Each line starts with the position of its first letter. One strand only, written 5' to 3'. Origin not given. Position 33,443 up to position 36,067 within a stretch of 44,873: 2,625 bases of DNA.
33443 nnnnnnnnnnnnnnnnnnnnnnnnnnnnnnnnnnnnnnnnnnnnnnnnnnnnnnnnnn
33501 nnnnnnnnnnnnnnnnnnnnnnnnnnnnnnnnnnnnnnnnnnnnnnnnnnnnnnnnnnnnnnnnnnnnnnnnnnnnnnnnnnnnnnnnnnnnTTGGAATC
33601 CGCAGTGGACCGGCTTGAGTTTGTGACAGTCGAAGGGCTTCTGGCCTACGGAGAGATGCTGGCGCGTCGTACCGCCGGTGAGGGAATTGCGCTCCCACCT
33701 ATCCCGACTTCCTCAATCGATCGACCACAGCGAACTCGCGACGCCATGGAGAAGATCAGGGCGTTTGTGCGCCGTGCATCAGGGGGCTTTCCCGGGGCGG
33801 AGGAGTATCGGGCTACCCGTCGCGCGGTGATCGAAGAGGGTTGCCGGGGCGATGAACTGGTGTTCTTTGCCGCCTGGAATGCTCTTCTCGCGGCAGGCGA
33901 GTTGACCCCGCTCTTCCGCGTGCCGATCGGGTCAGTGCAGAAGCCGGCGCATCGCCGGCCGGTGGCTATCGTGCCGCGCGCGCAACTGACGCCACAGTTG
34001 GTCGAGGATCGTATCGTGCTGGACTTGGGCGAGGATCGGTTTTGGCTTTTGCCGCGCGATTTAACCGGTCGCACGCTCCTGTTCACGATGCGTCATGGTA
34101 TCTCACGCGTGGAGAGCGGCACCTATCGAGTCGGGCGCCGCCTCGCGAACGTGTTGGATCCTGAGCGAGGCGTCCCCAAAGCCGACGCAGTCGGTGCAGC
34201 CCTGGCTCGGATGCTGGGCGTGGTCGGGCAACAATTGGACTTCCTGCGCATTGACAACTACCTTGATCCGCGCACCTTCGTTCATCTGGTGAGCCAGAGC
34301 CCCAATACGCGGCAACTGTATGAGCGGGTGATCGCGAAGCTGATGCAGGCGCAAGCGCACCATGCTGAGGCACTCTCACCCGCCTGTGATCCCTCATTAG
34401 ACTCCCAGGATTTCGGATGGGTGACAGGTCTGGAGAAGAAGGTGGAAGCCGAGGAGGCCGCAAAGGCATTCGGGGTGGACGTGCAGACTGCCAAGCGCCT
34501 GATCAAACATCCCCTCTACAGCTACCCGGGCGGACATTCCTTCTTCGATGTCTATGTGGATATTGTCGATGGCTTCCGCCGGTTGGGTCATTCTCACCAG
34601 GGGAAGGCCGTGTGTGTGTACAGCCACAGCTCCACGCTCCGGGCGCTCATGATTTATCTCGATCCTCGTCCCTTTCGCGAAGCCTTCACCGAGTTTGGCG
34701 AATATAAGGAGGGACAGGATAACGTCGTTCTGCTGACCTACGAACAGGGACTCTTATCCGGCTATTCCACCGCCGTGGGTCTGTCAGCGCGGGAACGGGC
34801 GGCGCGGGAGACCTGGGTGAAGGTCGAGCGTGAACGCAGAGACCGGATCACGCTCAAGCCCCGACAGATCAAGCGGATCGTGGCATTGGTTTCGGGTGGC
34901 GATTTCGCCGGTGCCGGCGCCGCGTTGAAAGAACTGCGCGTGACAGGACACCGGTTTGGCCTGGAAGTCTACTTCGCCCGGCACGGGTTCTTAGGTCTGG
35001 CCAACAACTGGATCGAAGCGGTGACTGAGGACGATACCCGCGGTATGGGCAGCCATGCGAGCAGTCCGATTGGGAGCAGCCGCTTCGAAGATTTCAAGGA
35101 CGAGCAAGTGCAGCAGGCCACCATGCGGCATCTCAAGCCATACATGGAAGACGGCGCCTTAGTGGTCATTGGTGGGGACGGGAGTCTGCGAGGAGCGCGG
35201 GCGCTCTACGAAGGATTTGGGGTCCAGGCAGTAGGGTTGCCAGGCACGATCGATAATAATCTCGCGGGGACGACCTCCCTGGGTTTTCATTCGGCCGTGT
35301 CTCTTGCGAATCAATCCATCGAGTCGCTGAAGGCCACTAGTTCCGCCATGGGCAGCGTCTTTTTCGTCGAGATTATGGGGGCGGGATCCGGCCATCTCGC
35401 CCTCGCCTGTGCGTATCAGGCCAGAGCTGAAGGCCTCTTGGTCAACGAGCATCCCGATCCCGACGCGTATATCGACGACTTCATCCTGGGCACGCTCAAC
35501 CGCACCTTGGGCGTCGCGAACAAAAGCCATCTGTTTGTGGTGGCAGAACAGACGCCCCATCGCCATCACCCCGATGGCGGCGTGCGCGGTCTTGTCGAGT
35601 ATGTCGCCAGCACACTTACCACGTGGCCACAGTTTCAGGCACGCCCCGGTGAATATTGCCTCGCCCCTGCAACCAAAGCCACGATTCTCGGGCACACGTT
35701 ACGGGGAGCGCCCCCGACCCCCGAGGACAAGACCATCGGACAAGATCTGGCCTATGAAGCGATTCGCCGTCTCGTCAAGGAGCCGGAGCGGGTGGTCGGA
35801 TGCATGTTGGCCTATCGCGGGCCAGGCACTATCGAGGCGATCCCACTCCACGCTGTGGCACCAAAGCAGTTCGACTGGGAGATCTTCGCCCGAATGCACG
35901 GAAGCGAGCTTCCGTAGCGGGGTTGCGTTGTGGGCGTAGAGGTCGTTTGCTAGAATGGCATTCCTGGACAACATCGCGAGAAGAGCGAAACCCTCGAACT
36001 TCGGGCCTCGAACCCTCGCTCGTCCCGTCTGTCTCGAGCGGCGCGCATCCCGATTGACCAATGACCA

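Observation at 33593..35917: Unusual fusion of a PGAM-type histidine phosphatase with a divergent PFK-like domain, directly upstream of pyruvate kinase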

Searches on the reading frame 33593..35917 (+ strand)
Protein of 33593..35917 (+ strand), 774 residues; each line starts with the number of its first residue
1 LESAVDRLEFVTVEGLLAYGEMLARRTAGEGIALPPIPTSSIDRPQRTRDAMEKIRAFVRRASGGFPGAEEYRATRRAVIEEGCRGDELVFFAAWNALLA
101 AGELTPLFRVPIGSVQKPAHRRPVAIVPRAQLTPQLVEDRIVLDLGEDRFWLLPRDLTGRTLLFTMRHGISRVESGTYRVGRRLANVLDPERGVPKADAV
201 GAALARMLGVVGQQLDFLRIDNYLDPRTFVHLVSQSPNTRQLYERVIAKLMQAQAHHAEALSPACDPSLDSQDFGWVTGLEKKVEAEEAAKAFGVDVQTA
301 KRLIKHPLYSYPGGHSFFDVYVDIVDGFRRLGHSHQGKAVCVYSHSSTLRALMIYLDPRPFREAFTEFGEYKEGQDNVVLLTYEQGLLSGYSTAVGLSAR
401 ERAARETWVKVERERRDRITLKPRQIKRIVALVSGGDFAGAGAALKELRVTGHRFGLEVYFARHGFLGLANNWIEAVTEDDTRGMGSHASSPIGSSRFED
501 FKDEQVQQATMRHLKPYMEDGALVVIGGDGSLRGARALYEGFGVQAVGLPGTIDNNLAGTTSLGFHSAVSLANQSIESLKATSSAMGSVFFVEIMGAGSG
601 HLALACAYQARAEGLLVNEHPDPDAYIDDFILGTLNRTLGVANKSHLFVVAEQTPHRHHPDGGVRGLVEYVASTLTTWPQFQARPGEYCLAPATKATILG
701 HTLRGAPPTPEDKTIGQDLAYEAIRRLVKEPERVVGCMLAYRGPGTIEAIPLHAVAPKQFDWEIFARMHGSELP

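Call 3: search_protein_families(library=pfam, proteins=[window:33593-35917:+], max_evalue=0.1)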
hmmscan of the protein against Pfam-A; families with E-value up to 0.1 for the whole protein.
window:33593-35917:+ (774 aa): 2 families
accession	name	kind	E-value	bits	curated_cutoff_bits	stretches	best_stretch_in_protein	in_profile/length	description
PF00365.25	PFK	-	3.6e-55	187.7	30.9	1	428-725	1-275/277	Phosphofructokinase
PF00300.27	His_Phos_1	-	3.1e-05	24.2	21.7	1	258-362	68-164/194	Histidine phosphatase superfamily (branch 1)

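Call 4: search_protein_families(library=ncbifam, proteins=[window:33593-35917:+], max_evalue=0.1)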
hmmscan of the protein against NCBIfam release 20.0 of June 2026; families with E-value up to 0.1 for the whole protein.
window:33593-35917:+ (774 aa): 12 families
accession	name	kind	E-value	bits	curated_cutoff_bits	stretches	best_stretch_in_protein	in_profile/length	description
NF002872.1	PRK03202.1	subfamily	5e-53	180.2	253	1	427-755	1-303/323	ATP-dependent 6-phosphofructokinase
TIGR02482.1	PFKA_ATP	equivalog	2.5e-49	167.9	371.35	2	428-653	1-222/301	6-phosphofructokinase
TIGR02483.1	PFK_mixed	subfamily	4.9e-40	137.6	430.55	1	428-753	1-322/325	phosphofructokinase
TIGR02478.1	6PF1K_euk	equivalog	1.6e-29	102.6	708.4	1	427-744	1-326/744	6-phosphofructokinase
NF010674.0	PRK14071.1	equivalog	2.8e-25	89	544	1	425-742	3-322/360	ATP-dependent 6-phosphofructokinase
NF041103.1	PFKA_PPi_Ttgales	equivalog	5.4e-19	68.5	550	1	431-620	3-199/407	diphosphate--fructose-6-phosphate 1-phosphotransferase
NF010675.0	PRK14072.1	subfamily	1.5e-14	53.5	273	1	457-612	36-205/416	diphosphate--fructose-6-phosphate 1-phosphotransferase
NF005482.0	PRK07085.1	subfamily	2e-13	49.7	446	1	425-620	72-277/558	diphosphate--fructose-6-phosphate 1-phosphotransferase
NF005301.0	PRK06830.1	equivalog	2.9e-13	49.1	400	1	459-639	116-300/445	ATP-dependent 6-phosphofructokinase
TIGR02477.1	PFKA_PPi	equivalog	1.2e-11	43.8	587.95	1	493-620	137-271/539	diphosphate--fructose-6-phosphate 1-phosphotransferase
NF005121.0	PRK06555.1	equivalog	3.6e-05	22.7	395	1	451-609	30-209/404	pyrophosphate--fructose-6-phosphate 1-phosphotransferase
NF045917.1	PhserinePhPspA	equivalog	0.011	15.4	350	1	301-356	105-161/211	phosphoserine phosphatase PspA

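Call 5: find_homologous_proteins(query=window:33593-35917:+, max_evalue=0.00001)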
Query window:33593-35917:+ (774 aa): 441 proteins with E <= 0.00001 among 8000 candidates; the best 120 are listed.
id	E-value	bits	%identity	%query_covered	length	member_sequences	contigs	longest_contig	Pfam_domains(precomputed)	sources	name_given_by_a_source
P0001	0.0e+0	1649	93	100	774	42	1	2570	PF00365.26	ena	-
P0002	0.0e+0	1634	93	100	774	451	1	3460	PF00365.26,PF00300.28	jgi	jgi:6-phosphofructokinase 1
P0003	0.0e+0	1621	93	100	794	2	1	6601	PF00365.26,PF00300.28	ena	-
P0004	0.0e+0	1615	92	100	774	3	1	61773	PF00365.26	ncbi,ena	-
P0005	0.0e+0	1604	91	100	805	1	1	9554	PF00365.26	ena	-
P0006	0.0e+0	1603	91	100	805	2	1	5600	PF00365.26,PF00300.28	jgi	-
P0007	0.0e+0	1599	92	100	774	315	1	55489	PF00365.26,PF00300.28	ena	-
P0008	0.0e+0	1522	92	93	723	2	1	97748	PF00365.26,PF00300.28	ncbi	-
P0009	0.0e+0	1504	91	93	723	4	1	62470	PF00365.26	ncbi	-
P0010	0.0e+0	1495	84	100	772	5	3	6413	PF00365.26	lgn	-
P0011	0.0e+0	1494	84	100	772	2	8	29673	PF00365.26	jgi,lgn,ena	jgi:6-phosphofructokinase 1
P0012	0.0e+0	1479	83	99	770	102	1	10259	PF00365.26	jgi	-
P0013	0.0e+0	1460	82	100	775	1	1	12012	PF00365.26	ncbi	ncbi:MAG: 6-phosphofructokinase [Nitrospiraceae bacterium]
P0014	0.0e+0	1431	81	100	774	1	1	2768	PF00365.26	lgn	-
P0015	0.0e+0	1427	81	100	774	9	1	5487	PF00365.26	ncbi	-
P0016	0.0e+0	1424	80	100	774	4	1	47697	PF00365.26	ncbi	-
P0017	0.0e+0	1421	80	100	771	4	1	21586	PF00365.26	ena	-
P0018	0.0e+0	1408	79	100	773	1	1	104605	PF00365.26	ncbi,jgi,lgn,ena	-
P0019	0.0e+0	1407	79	100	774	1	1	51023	PF00365.26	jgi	jgi:6-phosphofructokinase 1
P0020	0.0e+0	1406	80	100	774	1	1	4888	PF00365.26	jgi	-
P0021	0.0e+0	1402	79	100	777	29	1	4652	PF00365.26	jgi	-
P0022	0.0e+0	1402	80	100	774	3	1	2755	PF00365.26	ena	-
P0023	0.0e+0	1400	79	100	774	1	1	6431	PF00365.26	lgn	-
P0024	0.0e+0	1396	92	87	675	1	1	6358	PF00365.26,PF00300.28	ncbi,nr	ncbi:MAG TPA: 6-phosphofructokinase, partial [Nitrospiraceae bacterium]|nr:6-phosphofructokinase [Ni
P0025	0.0e+0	1396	79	100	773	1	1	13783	PF00365.26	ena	-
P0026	0.0e+0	1395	79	100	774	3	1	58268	PF00365.26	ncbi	-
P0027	0.0e+0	1389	79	99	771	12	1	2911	PF00365.26,PF00300.28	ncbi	-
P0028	0.0e+0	1385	78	100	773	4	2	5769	PF00365.26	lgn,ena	-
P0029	0.0e+0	1384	78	100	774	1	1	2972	PF00365.26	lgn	-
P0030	0.0e+0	1383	78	100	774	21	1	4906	PF00365.26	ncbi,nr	ncbi:MAG: hypothetical protein A3A88_08170 [Nitrospirae bacterium RIFCSPLOWO2_01_FULL_62_17]|nr:MAG:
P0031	0.0e+0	1379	79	100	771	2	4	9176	PF00365.26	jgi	jgi:6-phosphofructokinase 1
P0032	0.0e+0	1377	79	100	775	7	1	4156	PF00365.26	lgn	-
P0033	0.0e+0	1376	78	100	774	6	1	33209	PF00365.26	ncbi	-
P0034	0.0e+0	1376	79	99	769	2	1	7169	PF00365.26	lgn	-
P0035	0.0e+0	1374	78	100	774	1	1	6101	PF00365.26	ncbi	-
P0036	0.0e+0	1371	77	100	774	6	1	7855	PF00365.26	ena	-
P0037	0.0e+0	1369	77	100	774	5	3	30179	PF00365.26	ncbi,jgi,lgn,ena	ncbi:MAG TPA: 6-phosphofructokinase [Nitrospiraceae bacterium]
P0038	0.0e+0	1367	77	100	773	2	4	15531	PF00365.26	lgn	-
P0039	0.0e+0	1366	78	99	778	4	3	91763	PF00365.26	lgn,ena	-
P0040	0.0e+0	1362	77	100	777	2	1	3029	PF00365.26,PF00300.28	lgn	-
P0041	0.0e+0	1358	76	100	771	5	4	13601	PF00365.26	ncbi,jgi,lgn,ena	-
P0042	0.0e+0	1355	76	100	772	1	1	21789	PF00365.26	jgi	jgi:6-phosphofructokinase 1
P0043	0.0e+0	1353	77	100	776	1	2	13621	PF00365.26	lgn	-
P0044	0.0e+0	1351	76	100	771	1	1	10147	PF00365.26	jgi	jgi:6-phosphofructokinase 1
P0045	0.0e+0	1349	76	100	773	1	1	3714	PF00365.26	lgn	-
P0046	0.0e+0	1349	76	100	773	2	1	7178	PF00365.26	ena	-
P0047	0.0e+0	1346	76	100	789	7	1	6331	PF00365.26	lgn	-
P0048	0.0e+0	1345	76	99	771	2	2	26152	PF00365.26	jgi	jgi:6-phosphofructokinase 1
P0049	0.0e+0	1344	75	100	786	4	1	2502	PF00365.26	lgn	-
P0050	0.0e+0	1343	76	100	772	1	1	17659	PF00365.26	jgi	jgi:6-phosphofructokinase 1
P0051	0.0e+0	1340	75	100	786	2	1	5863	PF00365.26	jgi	jgi:6-phosphofructokinase 1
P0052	0.0e+0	1339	75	100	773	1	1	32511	PF00365.26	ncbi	-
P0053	0.0e+0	1339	75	100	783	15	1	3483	PF00365.26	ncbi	-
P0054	0.0e+0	1338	76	100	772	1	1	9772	PF00365.26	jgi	jgi:6-phosphofructokinase 1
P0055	0.0e+0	1338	75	99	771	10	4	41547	PF00365.26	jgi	jgi:6-phosphofructokinase 1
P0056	0.0e+0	1337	76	100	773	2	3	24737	PF00365.26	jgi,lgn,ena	-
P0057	0.0e+0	1337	75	100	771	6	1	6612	PF00365.26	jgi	-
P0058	0.0e+0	1337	76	99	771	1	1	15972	PF00365.26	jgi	jgi:6-phosphofructokinase 1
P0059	0.0e+0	1337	74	100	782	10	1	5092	PF00365.26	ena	-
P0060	0.0e+0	1336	74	100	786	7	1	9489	PF00365.26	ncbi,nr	ncbi:MAG: hypothetical protein E8D45_04965 [Nitrospira sp.]|nr:MAG: hypothetical protein E8D45_04965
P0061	0.0e+0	1334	75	100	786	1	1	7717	PF00365.26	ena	-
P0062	0.0e+0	1333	75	100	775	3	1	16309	PF00365.26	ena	-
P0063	0.0e+0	1333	75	100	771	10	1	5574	PF00365.26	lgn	-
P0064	0.0e+0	1332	74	99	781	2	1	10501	PF00365.26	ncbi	-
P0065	0.0e+0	1330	75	100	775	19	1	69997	PF00365.26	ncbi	-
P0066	0.0e+0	1329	74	100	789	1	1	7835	PF00365.26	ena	-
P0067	0.0e+0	1328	76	99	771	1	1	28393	PF00365.26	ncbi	ncbi:MAG: 6-phosphofructokinase, partial [Nitrospiraceae bacterium]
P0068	0.0e+0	1326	74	100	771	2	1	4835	PF00365.26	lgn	-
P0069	0.0e+0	1325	75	100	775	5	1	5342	PF00365.26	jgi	jgi:6-phosphofructokinase 1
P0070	0.0e+0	1325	75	100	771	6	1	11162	PF00365.26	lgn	-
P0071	0.0e+0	1325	74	99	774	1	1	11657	PF00365.26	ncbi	-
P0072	0.0e+0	1325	75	100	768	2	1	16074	PF00365.26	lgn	-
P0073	0.0e+0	1325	74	100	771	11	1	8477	PF00365.26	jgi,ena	-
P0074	0.0e+0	1325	75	100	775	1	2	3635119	PF00365.26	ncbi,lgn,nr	ncbi:MAG: PFK domain-containing protein [Nitrospira sp.]|nr:MAG: PFK domain-containing protein [Nitr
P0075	0.0e+0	1325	76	100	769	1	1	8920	PF00365.26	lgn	-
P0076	0.0e+0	1324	75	99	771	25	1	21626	PF00365.26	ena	-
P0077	0.0e+0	1324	74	100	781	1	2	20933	PF00365.26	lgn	-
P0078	0.0e+0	1324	76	100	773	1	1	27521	PF00365.26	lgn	-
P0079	0.0e+0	1324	75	100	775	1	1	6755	PF00365.26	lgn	-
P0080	0.0e+0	1323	74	100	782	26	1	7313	PF00365.26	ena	-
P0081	0.0e+0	1323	74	100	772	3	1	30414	PF00365.26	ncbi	-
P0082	0.0e+0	1322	75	100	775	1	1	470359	PF00365.26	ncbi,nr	ncbi:MAG: 6-phosphofructokinase [Nitrospira sp.]|nr:6-phosphofructokinase [Nitrospira sp.]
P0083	0.0e+0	1321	75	100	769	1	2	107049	PF00365.26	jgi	jgi:6-phosphofructokinase 1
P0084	0.0e+0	1320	75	100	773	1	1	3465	PF00365.26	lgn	-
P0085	0.0e+0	1320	75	100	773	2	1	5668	PF00365.26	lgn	-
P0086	0.0e+0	1319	74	100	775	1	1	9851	PF00365.26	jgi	-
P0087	0.0e+0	1317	74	100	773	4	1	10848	PF00365.26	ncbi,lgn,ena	-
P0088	0.0e+0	1317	74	100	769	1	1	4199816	PF00365.26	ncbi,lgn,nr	ncbi:hypothetical protein YTPLAS18_11150 [Nitrospira sp.]|nr:hypothetical protein YTPLAS18_11150 [Ni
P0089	0.0e+0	1316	74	100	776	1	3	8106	PF00365.26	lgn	-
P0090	0.0e+0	1316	74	100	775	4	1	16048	PF00365.26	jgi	jgi:6-phosphofructokinase 1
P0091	0.0e+0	1316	74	100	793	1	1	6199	PF00365.26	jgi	jgi:6-phosphofructokinase 1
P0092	0.0e+0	1315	73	100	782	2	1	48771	PF00365.26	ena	-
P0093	0.0e+0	1315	73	100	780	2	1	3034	PF00365.26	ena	-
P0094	0.0e+0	1314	74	100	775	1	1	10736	PF00365.26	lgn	-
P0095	0.0e+0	1313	75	100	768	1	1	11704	PF00365.26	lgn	-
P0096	0.0e+0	1313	73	100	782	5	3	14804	PF00365.26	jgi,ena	-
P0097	0.0e+0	1312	74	99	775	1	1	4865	PF00365.26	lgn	-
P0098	0.0e+0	1310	74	100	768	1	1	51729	PF00365.26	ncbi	-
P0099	0.0e+0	1310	73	100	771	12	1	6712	PF00365.26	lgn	-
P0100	0.0e+0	1309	73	100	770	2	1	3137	PF00365.26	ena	-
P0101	0.0e+0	1308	80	94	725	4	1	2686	PF00365.26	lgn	-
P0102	0.0e+0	1308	74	100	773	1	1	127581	PF00365.26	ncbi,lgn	-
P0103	0.0e+0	1306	74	100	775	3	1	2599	PF00365.26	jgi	-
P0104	0.0e+0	1306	72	99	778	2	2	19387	PF00365.26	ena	-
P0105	0.0e+0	1306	74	100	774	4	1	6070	PF00365.26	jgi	-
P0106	0.0e+0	1305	73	100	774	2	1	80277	PF00365.26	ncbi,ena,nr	ncbi:MAG TPA: 6-phosphofructokinase [Nitrospira sp.]|nr:6-phosphofructokinase [Nitrospira sp.]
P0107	0.0e+0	1305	73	100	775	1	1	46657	PF00365.26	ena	-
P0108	0.0e+0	1304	74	100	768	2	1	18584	PF00365.26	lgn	-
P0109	0.0e+0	1304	73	100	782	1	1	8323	PF00365.26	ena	-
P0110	0.0e+0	1303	73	100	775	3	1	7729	PF00365.26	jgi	jgi:6-phosphofructokinase 1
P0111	0.0e+0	1303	73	100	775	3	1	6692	PF00365.26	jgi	jgi:6-phosphofructokinase 1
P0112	0.0e+0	1302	74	100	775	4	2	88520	PF00365.26,PF00300.28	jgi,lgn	-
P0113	0.0e+0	1301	73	100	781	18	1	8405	PF00365.26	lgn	-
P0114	0.0e+0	1301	73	99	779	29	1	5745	PF00365.26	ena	-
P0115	0.0e+0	1300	74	100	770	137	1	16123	PF00365.26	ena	-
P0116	0.0e+0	1298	75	100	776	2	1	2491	PF00365.26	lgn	-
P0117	0.0e+0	1298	73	100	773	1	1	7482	PF00365.26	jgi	jgi:6-phosphofructokinase 1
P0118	0.0e+0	1298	74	100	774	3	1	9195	PF00365.26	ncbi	-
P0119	0.0e+0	1297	73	100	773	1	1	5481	PF00365.26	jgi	jgi:6-phosphofructokinase 1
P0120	0.0e+0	1297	74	100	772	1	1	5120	PF00365.26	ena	-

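Call 34: predict_structure(alignment_id=A1)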
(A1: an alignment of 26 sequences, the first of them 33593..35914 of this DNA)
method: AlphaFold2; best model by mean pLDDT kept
length: 774 residues; sequences in the alignment: 26
mean_pLDDT: 68.7   pTM: 0.52
mean pLDDT of the five models: 68.7, 65.9, 59.9, 57.9, 53.0
residues with pLDDT >= 90: 88; 70-90: 345; 50-70: 162; < 50: 179
segments of 3 or more residues with pLDDT < 50: 1-4, 30-32, 180-182, 211-214, 255-257, 275-277, 371-374, 395-402, 486-496, 557-624, 630-632, 634-636, 638-659, 661-665, 679-681, 702-706, 757-774
pLDDT, mean of each block of 10 residues (from residue 1): 60 89 62 56 87 93 87 88 85 93 87 76 67 77 71 81 79 55 61 76 72 53 76 83 83 54 78 51 78 89 86 78 89 91 82 83 74 60 84 51 54 77 87 64 83 90 78 76 49 49 79 89 82 82 87 50 37 35 31 32 40 38 49 47 40 42 50 56 60 57 51 81 93 88 77 59 42 39
secondary structure, 60 per line:
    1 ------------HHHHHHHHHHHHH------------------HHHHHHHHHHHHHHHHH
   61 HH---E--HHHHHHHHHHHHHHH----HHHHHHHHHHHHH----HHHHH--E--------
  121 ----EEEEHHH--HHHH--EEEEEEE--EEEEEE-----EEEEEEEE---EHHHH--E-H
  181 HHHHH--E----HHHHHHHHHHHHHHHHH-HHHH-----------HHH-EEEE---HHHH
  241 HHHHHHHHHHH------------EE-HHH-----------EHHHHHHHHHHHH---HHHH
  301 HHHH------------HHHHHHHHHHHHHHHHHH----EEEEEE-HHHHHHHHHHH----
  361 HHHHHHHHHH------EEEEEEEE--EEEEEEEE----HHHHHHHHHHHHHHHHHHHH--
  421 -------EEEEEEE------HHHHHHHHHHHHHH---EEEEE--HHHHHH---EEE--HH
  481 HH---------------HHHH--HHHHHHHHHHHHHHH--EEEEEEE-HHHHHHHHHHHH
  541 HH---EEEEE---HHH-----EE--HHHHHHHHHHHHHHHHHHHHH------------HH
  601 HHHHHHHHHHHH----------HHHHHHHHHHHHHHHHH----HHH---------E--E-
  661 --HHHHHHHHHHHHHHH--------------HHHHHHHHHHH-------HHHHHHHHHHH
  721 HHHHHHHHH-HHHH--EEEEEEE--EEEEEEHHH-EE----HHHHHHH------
elements in order (helices of 4 or more, strands of 3 or more residues): H13-25 H44-62 H69-83 H88-100 H105-109 E125-128 H134-137 E140-146 E149-154 E160-167 H172-175 H180-185 H193-209 H211-214 E230-233 H237-251 H282-293 H297-304 H317-334 E339-344 H346-356 H361-370 E377-384 E387-394 H399-418 E428-434 H441-454 E458-462 H465-470 E474-476 H479-482 H498-501 H504-518 E521-527 H529-542 E546-550 H566-586 H599-612 H623-639 H663-677 H692-702 H710-729 H731-734 E737-743 E746-751 H762-768

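Call 38: fold_search(model_id=the predicted structure, library=pdb)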
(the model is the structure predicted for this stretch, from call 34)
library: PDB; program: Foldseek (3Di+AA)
matches with E <= 10: 868; with E <= 0.001: 162
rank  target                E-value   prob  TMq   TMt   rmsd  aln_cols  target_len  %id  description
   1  5xz7                  4.4e-11  1.00  0.25  0.53  13.2       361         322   25  Crystal Structure of Phosphofructokinase from Staphylococcus aureus in complex with adenylylimidodiphosphate, the ATP an (released 2019-03-13)
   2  5xoe                  1.1e-10  1.00  0.25  0.54  13.3       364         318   24  Crystal Structure of the apo Staphylococcus aureus phosphofructokinase (released 2018-06-20)
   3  5xza                  1.9e-10  1.00  0.25  0.54  13.6       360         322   26  Crystal Structure of Phosphofructokinase from Staphylococcus aureus in complex with ADP (released 2019-03-13)
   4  5xz9                  2.1e-10  1.00  0.25  0.54  13.4       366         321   24  Crystal Structure of Phosphofructokinase from Staphylococcus aureus in complex with adenylylimidodiphosphate, the ATP an (released 2019-03-13)
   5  5xz8                  2.7e-10  1.00  0.25  0.54  11.4       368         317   25  Crystal Structure of Phosphofructokinase from Staphylococcus aureus in complex with adenylylimidodiphosphate (the ATP an (released 2019-02-27)
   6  2pfk_D                7.9e-10  1.00  0.24  0.57  12.0       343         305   28  THE CRYSTAL STRUCTURE OF UNLIGANDED PHOSPHOFRUCTOKINASE FROM ESCHERICHIA COLI (released 1989-01-09)
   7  1pfk_A                7.9e-10  1.00  0.25  0.55  11.5       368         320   27  CRYSTAL STRUCTURE OF THE COMPLEX OF PHOSPHOFRUCTOKINASE FROM ESCHERICHIA COLI WITH ITS REACTION PRODUCTS (released 1989-01-09)
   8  6pfk_A                1.1e-09  1.00  0.26  0.56  13.3       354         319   26  PHOSPHOFRUCTOKINASE, INHIBITED T-STATE (released 1996-07-11)
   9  2pfk_A                1.5e-09  1.00  0.24  0.58  12.1       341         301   28  THE CRYSTAL STRUCTURE OF UNLIGANDED PHOSPHOFRUCTOKINASE FROM ESCHERICHIA COLI (released 1989-01-09)
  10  3u39_B                1.6e-09  1.00  0.25  0.55  12.0       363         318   26  Crystal Structure of the apo Bacillus Stearothermophilus phosphofructokinase (released 2012-03-28)
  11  1zxx                  2.5e-09  1.00  0.26  0.56  13.8       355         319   27  The crystal structure of phosphofructokinase from Lactobacillus delbrueckii (released 2005-11-08)
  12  3pfk                  4.4e-09  1.00  0.25  0.54  13.5       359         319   26  PHOSPHOFRUCTOKINASE. STRUCTURE AND CONTROL (released 1989-01-09)
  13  4i36_B                8.1e-09  1.00  0.24  0.54  13.5       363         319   25  Crystal Structure of the Bacillus stearothermophilus Phosphofructokinase Mutant D12A (released 2013-07-31)
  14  1mto_A                1.9e-08  1.00  0.25  0.54  13.0       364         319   26  Crystal structure of a Phosphofructokinase mutant from Bacillus stearothermophilus bound with fructose-6-phosphate (released 2002-12-31)
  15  6qu5_C                1.9e-08  1.00  0.24  0.38  14.7       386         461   19  Crystal Structure of Phosphofructokinase from Trypanosoma brucei in complex with an allosteric inhibitor ctcb12 (released 2020-03-18)
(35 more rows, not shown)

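Call 44: find_encoding_contigs(protein=P0088, flank=8000, max_places=2)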
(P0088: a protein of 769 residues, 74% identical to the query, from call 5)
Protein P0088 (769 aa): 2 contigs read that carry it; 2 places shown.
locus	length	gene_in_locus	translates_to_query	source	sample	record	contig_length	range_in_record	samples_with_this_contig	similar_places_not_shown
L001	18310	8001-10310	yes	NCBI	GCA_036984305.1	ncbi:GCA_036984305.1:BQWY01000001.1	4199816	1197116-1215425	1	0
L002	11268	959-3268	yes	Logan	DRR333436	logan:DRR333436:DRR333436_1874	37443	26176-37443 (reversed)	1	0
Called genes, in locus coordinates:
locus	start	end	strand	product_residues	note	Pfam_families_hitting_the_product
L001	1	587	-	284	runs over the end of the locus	PF00582:Usp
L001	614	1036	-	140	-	PF11220:DUF3015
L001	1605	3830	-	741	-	PF03116:NQR2_RnfD_RnfE, PF10092:DUF2330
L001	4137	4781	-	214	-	-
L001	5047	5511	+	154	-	PF20593:DUF6793 (faint), PF00542:Ribosomal_L12 (faint)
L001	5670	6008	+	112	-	-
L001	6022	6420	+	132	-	PF12796:Ank_2, PF13606:Ank_3 (faint), PF13637:Ank_4 (weak), PF13857:Ank_5, PF00023:Ank (weak)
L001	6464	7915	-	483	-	PF00224:PK, PF02887:PK_C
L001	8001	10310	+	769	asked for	PF00365:PFK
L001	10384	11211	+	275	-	-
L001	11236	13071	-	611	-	-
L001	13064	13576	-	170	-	-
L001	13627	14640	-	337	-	PF04909:Amidohydro_2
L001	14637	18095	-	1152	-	PF07690:MFS_1, PF05977:MFS_3, PF07690:MFS_1, PF01553:Acyltransferase, PF00501:AMP-binding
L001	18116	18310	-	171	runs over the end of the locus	-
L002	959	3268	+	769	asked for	PF00365:PFK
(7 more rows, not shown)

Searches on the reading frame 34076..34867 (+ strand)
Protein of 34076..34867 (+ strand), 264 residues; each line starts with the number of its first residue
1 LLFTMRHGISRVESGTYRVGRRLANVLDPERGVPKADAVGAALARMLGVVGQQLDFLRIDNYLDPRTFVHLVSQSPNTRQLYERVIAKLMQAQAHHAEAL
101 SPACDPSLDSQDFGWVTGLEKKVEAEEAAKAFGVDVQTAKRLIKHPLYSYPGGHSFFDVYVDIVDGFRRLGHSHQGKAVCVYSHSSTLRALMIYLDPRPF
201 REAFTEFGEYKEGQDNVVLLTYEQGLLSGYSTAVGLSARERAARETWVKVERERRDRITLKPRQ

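Call 14: search_protein_families(library=pfam, proteins=[window:34076-34867:+], max_evalue=10)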
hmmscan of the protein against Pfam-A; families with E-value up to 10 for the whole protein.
window:34076-34867:+ (264 aa): 2 families
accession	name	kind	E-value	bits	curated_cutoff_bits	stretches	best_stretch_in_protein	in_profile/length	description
PF00300.27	His_Phos_1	-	4.2e-06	27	21.7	1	97-201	68-164/194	Histidine phosphatase superfamily (branch 1)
PF15613.11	WSD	-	0.071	13.7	25.4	1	175-203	31-59/69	Williams-Beuren syndrome DDT (WSD), D-TOX E motif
